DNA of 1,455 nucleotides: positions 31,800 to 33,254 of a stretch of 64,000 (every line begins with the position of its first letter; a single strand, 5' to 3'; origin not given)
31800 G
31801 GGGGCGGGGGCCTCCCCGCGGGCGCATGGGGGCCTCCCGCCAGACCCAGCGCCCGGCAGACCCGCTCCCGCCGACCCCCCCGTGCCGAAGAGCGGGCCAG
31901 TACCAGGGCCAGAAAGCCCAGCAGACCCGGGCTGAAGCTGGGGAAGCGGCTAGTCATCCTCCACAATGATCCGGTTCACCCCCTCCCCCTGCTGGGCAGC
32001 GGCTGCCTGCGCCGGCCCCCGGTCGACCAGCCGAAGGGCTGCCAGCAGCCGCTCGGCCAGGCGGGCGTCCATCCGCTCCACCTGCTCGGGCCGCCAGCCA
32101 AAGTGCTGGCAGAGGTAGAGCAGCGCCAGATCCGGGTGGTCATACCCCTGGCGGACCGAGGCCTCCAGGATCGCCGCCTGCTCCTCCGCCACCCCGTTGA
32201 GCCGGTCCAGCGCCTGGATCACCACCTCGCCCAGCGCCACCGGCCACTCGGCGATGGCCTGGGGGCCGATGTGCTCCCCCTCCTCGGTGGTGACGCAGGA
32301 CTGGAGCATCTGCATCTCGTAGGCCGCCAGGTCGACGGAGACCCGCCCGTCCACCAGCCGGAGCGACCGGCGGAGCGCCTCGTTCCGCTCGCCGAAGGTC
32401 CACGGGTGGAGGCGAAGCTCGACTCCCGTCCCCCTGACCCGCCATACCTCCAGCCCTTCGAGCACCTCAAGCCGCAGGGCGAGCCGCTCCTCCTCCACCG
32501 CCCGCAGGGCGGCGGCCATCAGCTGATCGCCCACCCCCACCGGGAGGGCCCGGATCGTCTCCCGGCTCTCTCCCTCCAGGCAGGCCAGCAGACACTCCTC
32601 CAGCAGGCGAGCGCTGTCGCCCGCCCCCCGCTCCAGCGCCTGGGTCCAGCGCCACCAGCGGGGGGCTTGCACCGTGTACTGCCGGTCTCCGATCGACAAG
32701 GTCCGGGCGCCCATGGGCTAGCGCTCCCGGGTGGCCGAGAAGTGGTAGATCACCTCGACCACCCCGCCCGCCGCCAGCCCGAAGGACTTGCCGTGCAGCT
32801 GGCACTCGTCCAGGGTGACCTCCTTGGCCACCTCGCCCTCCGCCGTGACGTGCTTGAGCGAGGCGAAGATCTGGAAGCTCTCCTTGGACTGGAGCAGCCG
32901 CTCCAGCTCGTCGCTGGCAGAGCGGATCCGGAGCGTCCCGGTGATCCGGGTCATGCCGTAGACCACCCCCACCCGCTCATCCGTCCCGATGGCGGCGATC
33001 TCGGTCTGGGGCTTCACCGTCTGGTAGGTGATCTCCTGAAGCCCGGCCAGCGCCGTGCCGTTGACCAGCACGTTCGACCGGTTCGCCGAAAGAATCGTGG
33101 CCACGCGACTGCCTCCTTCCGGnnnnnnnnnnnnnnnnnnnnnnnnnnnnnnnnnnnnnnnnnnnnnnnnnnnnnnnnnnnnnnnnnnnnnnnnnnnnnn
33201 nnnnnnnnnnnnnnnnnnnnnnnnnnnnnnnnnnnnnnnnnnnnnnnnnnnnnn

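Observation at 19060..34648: Stand-alone contractile tail-like locus (tailocin/eCIS-like) with a PAAR tip but no head, lysis, ATPase or LysM genes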

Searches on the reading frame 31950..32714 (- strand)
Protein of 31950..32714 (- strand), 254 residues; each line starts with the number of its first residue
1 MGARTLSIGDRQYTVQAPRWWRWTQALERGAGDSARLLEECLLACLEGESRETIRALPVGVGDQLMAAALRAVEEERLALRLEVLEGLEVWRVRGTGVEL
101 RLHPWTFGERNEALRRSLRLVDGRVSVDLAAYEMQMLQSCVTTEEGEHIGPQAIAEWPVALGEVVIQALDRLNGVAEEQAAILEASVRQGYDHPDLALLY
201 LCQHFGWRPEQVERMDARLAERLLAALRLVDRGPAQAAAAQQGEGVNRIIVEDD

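Call 4: search_protein_families(library=pfam, max_evalue=0.01, proteins=[window:31950-32714:-])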
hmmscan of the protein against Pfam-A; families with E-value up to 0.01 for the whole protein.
window:31950-32714:- (254 aa): 0 families

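Call 9: search_protein_families(library=phrogs, max_evalue=0.01, proteins=[window:31950-32714:-])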
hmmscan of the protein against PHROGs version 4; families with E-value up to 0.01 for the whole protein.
window:31950-32714:- (254 aa): 0 families

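Call 11: search_protein_families(library=ncbifam, max_evalue=0.01, proteins=[window:31950-32714:-])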
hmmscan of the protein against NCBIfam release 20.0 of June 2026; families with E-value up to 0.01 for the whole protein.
window:31950-32714:- (254 aa): 0 families

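Call 49: search_protein_representatives(protein=window:31950-32714:-)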
Query: 254 residues. Proteins with E-value up to 0.001 (for the whole library): 64; up to 1e-10: 31; up to 1e-30: 13. The best 64 are listed.
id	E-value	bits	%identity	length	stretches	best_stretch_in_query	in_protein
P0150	4.1e-99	347.7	65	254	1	3-254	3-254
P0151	2.4e-63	230.5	54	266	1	6-238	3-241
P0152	7.8e-61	222.3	49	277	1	6-254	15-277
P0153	4.4e-58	213.3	50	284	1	9-249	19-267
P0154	7.5e-57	209.2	52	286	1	13-237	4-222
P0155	7.9e-56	205.9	49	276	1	3-253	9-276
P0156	1.5e-52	195.2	49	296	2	7-238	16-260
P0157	1.7e-49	185.1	46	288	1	9-231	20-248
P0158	7.7e-48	179.7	48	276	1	17-238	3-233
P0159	9.4e-44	166.3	42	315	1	7-234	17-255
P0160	6.1e-43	163.7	45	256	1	13-231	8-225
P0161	9.0e-43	163.1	44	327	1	12-239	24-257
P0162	2.1e-39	152.1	38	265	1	1-253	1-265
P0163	3.2e-29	118.7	37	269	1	11-253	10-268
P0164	1.9e-26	109.6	41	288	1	9-239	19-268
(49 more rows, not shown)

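Call 51: search_solved_structures(query=A4, max_evalue=10, show_alignments=1)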
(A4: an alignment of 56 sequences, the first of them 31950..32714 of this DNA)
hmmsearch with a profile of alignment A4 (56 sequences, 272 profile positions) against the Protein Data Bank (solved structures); distinct sequences matched with E-value up to 10: 32.
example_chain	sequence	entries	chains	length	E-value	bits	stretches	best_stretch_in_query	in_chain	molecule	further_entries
9lcz_A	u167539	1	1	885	8.9e-20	74.8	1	212-271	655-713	Inactivate TOD6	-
9lcx_A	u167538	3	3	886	9.2e-20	74.7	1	212-271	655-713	Inactivate TOD6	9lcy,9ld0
9ld1_A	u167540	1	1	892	6.9e-19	71.8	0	211-231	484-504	inactivate TOD4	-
2ypf_A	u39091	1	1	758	1.7e-18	70.5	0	212-231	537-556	AVRBS3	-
9jo8_A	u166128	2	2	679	3.7e-18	69.5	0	211-231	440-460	TALE repeat protein targeting mitochondiral ND1-L gene. | TALE repeat protein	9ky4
3ugm_A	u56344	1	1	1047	1e-14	58.2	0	211-230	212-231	TAL effector AvrBs3/PthA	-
3v6p_A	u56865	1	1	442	1.5e-13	54.3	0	211-230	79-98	dHax3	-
6jw0_A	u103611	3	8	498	2.6e-13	53.6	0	212-231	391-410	TAL effector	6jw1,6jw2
4osw_A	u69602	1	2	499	3.1e-13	53.3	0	212-231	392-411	Hax3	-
6jw3_A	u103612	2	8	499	3.3e-13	53.2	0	213-232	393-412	TAL effector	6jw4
6jw5_A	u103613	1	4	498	3.8e-13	53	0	212-231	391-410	TAL effector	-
4oss_A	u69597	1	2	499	4.3e-13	52.8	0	211-230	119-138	Hax3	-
4ot0_A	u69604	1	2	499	4.3e-13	52.8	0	211-230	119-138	Hax3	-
4osk_A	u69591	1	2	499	4.6e-13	52.7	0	210-231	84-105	Hax3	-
4osr_A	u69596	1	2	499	4.6e-13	52.7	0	212-231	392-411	Hax3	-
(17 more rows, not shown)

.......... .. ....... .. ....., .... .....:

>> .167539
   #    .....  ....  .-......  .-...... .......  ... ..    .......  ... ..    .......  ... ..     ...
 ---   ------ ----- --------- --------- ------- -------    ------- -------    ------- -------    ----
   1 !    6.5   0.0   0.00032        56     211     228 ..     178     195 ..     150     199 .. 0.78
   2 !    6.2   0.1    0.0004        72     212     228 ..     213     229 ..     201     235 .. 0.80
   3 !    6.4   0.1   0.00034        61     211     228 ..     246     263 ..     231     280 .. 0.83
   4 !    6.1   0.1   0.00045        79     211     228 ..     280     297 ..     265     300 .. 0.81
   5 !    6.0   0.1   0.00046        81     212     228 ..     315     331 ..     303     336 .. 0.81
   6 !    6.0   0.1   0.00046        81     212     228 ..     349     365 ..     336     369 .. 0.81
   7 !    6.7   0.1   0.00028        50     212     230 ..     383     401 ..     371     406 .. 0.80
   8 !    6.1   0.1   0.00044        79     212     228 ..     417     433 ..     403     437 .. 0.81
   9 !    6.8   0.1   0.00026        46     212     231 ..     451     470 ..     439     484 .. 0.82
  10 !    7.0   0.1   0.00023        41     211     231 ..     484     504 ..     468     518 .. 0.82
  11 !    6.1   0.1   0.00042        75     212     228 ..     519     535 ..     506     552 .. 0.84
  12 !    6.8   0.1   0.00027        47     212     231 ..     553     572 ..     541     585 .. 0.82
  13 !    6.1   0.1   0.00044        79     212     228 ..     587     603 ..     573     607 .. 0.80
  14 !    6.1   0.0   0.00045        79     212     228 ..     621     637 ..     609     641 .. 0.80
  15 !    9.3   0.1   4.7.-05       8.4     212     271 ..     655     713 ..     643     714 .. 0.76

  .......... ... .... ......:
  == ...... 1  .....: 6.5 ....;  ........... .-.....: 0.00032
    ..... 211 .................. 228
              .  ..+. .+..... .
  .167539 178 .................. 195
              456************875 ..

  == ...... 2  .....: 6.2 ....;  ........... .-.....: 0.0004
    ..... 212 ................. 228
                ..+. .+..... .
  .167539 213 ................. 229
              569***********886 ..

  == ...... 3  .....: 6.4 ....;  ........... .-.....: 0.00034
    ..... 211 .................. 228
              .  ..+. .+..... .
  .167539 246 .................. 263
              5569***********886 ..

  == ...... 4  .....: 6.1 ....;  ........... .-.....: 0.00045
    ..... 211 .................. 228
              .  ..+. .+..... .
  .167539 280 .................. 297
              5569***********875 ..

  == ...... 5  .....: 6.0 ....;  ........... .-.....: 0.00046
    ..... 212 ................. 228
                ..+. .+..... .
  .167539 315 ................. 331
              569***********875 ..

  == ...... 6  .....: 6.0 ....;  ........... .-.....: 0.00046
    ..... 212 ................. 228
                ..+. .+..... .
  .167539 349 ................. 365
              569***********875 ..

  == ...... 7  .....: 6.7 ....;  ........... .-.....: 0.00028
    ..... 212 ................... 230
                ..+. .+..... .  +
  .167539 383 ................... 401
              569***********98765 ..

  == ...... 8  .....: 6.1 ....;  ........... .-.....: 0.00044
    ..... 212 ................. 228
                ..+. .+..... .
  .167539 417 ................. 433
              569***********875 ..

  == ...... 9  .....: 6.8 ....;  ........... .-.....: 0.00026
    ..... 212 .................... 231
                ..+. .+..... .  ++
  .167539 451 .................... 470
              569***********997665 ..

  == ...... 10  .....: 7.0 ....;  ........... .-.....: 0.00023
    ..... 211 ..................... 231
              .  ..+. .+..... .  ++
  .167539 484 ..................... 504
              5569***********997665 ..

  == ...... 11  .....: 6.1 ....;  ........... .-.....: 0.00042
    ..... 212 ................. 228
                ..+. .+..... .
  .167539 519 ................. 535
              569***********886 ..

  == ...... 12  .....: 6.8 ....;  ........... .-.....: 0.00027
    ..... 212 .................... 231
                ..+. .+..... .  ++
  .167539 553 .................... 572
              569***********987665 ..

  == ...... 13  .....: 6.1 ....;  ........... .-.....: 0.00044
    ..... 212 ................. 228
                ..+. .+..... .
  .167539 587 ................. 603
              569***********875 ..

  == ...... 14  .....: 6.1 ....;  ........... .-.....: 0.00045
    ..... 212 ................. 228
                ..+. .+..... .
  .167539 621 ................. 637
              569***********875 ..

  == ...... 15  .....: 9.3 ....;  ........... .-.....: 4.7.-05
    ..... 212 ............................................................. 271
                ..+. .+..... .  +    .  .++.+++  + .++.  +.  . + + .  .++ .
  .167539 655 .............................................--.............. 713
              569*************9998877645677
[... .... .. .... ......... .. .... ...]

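Call 52: search_protein_families(library=pfam, alignment_id=A4, max_evalue=0.01)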
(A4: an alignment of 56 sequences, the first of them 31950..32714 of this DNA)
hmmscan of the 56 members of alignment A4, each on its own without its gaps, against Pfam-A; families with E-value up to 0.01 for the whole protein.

A. member 1, window:31950-32714:- (254 aa): 0 families

B. families by the number of members that match (of 56 scanned): 2 families
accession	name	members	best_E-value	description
PF22448.1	RepB_primase_C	1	0.0042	RepB DNA-primase C-terminal helical domain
PF15017.11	WRNPLPNID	1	0.0043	Putative WW-binding domain and destruction box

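Call 62: predict_structure(alignment_id=A4)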
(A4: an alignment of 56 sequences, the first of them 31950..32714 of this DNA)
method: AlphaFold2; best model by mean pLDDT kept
length: 254 residues; sequences in the alignment: 56
mean_pLDDT: 92.7   pTM: 0.81
mean pLDDT of the five models: 92.7, 92.4, 92.0, 91.9, 90.6
residues with pLDDT >= 90: 224; 70-90: 9; 50-70: 20; < 50: 1
segments of 3 or more residues with pLDDT < 50: none
pLDDT, mean of each block of 10 residues (from residue 1): 91 98 97 97 97 97 98 98 96 98 94 94 94 97 98 98 98 92 95 95 96 95 94 70 56 60
secondary structure, 60 per line:
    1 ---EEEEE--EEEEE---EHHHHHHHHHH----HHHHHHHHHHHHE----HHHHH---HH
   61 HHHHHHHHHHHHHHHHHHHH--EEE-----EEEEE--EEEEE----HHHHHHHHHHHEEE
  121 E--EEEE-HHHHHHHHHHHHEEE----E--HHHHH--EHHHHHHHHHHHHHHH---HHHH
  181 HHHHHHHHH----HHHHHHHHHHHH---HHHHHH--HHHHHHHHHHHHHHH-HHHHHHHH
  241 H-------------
elements in order: E4-8 E11-15 H20-29 H34-45 H51-55 H59-80 E83-85 E91-95 E98-102 H107-117 E118-121 E124-127 H129-140 E141-143 H151-155 H159-173 H177-189 H194-205 H209-214 H217-231 H233-241

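Call 64: fold_search(model_id=the predicted structure, library=pdb)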
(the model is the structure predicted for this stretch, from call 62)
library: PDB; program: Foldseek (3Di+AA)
matches with E <= 10: 252; with E <= 0.001: 0
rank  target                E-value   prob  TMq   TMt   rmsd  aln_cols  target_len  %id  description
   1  5cdm_A                1.4e-01  0.07  0.12  0.08  28.0       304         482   14  2.5A structure of QPT-1 with S.aureus DNA gyrase and DNA (released 2015-12-16)
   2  2xct_S                1.5e-01  0.06  0.11  0.06  29.2       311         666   12  The twinned 3.35A structure of S. aureus Gyrase complex with Ciprofloxacin and DNA (released 2010-08-25)
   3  6qx2_r                1.7e-01  0.06  0.11  0.07  29.1       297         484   15  3.4A structure of benzoisoxazole 3 with S.aureus DNA gyrase and DNA (released 2019-04-17)
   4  5npp_D                2.4e-01  0.07  0.14  0.07  28.0       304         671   13  2.22A STRUCTURE OF THIOPHENE2 AND GSK945237 WITH S.AUREUS DNA GYRASE AND DNA (released 2017-07-12)
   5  5cdm_C                2.4e-01  0.06  0.11  0.08  29.2       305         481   13  2.5A structure of QPT-1 with S.aureus DNA gyrase and DNA (released 2015-12-16)
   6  6qx2_a                2.4e-01  0.06  0.11  0.07  29.3       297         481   15  3.4A structure of benzoisoxazole 3 with S.aureus DNA gyrase and DNA (released 2019-04-17)
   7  6qtk_A                2.7e-01  0.06  0.13  0.07  29.5       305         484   12  2.31A structure of gepotidacin with S.aureus DNA gyrase and doubly nicked DNA (released 2019-03-13)
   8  6qtk_C                2.7e-01  0.06  0.12  0.07  29.0       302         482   14  2.31A structure of gepotidacin with S.aureus DNA gyrase and doubly nicked DNA (released 2019-03-13)
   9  7lhz_D                2.9e-01  0.06  0.14  0.07  27.0       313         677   12  K. pneumoniae Topoisomerase IV (ParE-ParC) in complex with DNA and (3S)-10-[(3R)-3-(1-aminocyclopropyl)pyrrolidin-1-yl (released 2021-05-12)
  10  6qx2_J                2.9e-01  0.05  0.11  0.07  29.2       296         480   14  3.4A structure of benzoisoxazole 3 with S.aureus DNA gyrase and DNA (released 2019-04-17)
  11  7mvs_B                3.4e-01  0.05  0.11  0.05  29.7       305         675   13  DNA gyrase complexed with uncleaved DNA and Compound 7 to 2.6A resolution (released 2021-10-20)
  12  6fqm_c                3.6e-01  0.05  0.12  0.08  28.8       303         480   14  3.06A COMPLEX OF S.AUREUS GYRASE with imidazopyrazinone T1 AND DNA (released 2018-04-04)
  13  6qx1_A                4.0e-01  0.04  0.12  0.07  29.2       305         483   12  2.7A structure of benzoisoxazole 3 with S.aureus DNA gyrase and DNA. (released 2019-04-17)
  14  4bul_A                4.3e-01  0.05  0.13  0.07  28.0       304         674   13  Novel hydroxyl tricyclics (e.g. GSK966587) as potent inhibitors of bacterial type IIA topoisomerases (released 2013-08-07)
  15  5cdp_C                4.3e-01  0.04  0.11  0.07  29.4       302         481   15  2.45A structure of etoposide with S.aureus DNA gyrase and DNA (released 2015-12-16)
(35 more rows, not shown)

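Call 66: fold_search(model_id=the predicted structure, library=viral)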
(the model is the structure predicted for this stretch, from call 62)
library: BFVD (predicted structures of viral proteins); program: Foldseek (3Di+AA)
matches with E <= 10: 632; with E <= 0.001: 4
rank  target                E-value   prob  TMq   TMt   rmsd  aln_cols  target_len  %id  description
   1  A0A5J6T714            9.2e-06  1.00  0.43  0.53  11.3       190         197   13  Tail assembly chaperone [Bacillus phage 019DV002]
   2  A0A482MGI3            2.3e-05  1.00  0.46  0.47  12.8       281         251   11  (no name in the UniProt tables at hand)
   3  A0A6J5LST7            1.5e-04  1.00  0.41  0.43  12.8       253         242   15  Uncharacterized protein [uncultured Caudovirales phage]
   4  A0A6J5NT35            5.1e-04  1.00  0.39  0.37  14.3       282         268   12  Uncharacterized protein [uncultured Caudovirales phage]
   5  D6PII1                1.7e-03  1.00  0.26  0.35  14.9       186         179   15  (no name in the UniProt tables at hand)
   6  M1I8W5                2.2e-03  1.00  0.22  0.44   8.5       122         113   10  Tail assembly chaperone [Bacillus phage Gemini]
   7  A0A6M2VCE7            2.6e-03  1.00  0.38  0.49   5.9       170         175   13  (no name in the UniProt tables at hand)
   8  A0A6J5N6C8            3.1e-03  0.99  0.36  0.35  12.6       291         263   14  Uncharacterized protein [uncultured Caudovirales phage]
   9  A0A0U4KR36            3.3e-03  1.00  0.28  0.37  17.4       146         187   18  Tail assembly chaperone [Arthrobacter phage Salgado]
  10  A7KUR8                3.3e-03  1.00  0.34  0.32  12.6       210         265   12  (no name in the UniProt tables at hand)
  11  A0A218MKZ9            3.5e-03  1.00  0.27  0.40   7.1       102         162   12  Uncharacterized protein [uncultured virus]
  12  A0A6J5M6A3            3.9e-03  0.99  0.38  0.41  11.0       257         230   12  Uncharacterized protein [uncultured Caudovirales phage]
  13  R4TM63                3.9e-03  0.87  0.21  0.17  16.1       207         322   20  Tail assembly chaperone [Haloarcula californiae tailed virus 2]
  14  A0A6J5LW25            8.1e-03  0.96  0.34  0.37  14.9       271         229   14  Uncharacterized protein [uncultured Caudovirales phage]
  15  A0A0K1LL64            9.6e-03  0.97  0.21  0.32  16.8       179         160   14  Tail assembly chaperone [Rhodobacter phage RcRhea]
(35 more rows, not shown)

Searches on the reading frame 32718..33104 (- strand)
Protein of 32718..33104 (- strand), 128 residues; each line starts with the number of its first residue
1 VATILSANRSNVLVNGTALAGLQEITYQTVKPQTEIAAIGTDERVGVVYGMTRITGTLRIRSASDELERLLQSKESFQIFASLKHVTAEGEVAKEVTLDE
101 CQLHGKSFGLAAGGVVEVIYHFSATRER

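Call 4: search_protein_families(library=pfam, max_evalue=0.01, proteins=[window:32718-33104:-])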
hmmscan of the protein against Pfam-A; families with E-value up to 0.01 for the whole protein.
window:32718-33104:- (128 aa): 1 family
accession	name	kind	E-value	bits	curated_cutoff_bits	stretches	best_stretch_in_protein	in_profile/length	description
PF04985.20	Phage_tube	-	0.0092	16.2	22.4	0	10-97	7-100/165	Phage tail tube protein FII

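Call 11: search_protein_families(library=ncbifam, max_evalue=0.01, proteins=[window:32718-33104:-])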
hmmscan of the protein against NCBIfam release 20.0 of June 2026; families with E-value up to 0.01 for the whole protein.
window:32718-33104:- (128 aa): 0 families

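Call 75: search_solved_structures(query=window:32718-33104:-, max_evalue=10)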
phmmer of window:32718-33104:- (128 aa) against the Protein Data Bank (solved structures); distinct sequences matched with E-value up to 10: 0.

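Call 114: search_solved_structures(query=A12, max_evalue=10)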
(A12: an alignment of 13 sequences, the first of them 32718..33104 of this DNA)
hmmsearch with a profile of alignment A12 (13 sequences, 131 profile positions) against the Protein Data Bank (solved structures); distinct sequences matched with E-value up to 10: 12.
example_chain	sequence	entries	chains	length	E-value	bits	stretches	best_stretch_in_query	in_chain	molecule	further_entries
5le0_B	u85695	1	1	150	0.58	13.2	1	59-113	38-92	Protein-methionine sulfoxide oxidase MICAL1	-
5lpn_B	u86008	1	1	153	0.6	13.2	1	59-113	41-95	Protein-methionine sulfoxide oxidase MICAL1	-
7kww_A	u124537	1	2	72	1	12.5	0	12-33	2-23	PlyCB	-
4f87_A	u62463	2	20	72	1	12.4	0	12-34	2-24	PlyCB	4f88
7e8h_J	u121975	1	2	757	1.1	12.3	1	9-35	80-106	Dipeptidyl aminopeptidase-like protein 6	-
7e8b_L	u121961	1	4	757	1.1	12.3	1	9-35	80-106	Dipeptidyl aminopeptidase-like protein 6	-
7e8h_I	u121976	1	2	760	1.1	12.3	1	9-35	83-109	Dipeptidyl aminopeptidase-like protein 6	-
7e89_J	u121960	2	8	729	1.1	12.3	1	9-35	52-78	Dipeptidyl aminopeptidase-like protein 6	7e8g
1xfd_A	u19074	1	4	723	1.2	12.3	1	9-35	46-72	Dipeptidyl aminopeptidase-like protein 6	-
7ukg_I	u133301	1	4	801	1.2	12.2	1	9-35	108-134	Dipeptidyl-peptidase 6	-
7a0v_A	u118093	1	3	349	1.2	12.1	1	15-84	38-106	Synaptojanin-1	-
6cca_A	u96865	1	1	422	1.9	11.6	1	37-77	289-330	DisA protein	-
